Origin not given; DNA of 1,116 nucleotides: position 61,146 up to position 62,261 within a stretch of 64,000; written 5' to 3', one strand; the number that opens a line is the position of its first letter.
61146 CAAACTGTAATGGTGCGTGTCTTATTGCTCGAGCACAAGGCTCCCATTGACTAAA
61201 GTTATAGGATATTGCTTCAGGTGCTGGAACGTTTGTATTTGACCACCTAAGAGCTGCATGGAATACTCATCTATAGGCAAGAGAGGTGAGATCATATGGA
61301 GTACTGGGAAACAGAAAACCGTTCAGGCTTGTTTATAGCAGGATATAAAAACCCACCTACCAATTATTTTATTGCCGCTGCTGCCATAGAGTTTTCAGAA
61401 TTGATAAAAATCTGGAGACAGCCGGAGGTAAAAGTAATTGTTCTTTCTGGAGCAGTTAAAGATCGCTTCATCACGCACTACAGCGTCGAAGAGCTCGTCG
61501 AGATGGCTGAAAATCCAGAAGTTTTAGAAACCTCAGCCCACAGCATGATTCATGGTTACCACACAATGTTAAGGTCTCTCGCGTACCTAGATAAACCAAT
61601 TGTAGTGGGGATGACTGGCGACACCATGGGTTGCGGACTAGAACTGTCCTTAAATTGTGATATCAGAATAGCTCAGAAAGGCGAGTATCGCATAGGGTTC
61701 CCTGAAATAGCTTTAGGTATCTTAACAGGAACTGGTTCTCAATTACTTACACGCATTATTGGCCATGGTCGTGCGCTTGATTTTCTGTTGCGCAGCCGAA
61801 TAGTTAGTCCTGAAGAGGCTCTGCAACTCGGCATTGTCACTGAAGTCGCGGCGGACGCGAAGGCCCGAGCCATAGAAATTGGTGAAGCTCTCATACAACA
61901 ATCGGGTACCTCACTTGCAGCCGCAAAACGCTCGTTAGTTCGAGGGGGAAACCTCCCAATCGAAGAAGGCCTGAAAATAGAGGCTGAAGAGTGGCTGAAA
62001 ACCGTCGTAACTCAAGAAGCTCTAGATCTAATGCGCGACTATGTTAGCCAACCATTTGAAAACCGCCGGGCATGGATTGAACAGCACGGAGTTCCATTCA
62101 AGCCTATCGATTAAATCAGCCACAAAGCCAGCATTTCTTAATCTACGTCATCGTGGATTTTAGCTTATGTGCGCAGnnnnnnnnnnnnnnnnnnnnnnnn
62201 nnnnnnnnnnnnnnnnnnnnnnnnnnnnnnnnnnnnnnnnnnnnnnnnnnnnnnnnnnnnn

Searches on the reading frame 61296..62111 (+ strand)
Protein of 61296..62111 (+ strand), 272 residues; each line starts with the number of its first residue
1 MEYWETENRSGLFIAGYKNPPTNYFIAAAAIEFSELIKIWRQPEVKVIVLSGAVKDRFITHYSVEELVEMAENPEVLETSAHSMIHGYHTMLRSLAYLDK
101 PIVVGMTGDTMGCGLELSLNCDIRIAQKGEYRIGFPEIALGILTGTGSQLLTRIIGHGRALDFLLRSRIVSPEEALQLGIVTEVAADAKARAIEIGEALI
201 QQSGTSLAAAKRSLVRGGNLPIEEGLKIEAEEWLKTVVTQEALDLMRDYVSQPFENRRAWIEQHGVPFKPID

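Call 74: search_protein_families(library=pfam, proteins=[window:61296-62111:+], max_evalue=0.0001)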
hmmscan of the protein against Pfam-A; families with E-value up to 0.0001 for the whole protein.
window:61296-62111:+ (272 aa): 2 families
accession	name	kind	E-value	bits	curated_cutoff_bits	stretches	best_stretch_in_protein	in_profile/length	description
PF00378.25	ECH_1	-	2.3e-24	86.5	27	1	18-241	12-232/251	Enoyl-CoA hydratase/isomerase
PF16113.10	ECH_2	-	1e-13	52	27.2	1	36-206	26-191/335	Enoyl-CoA hydratase/isomerase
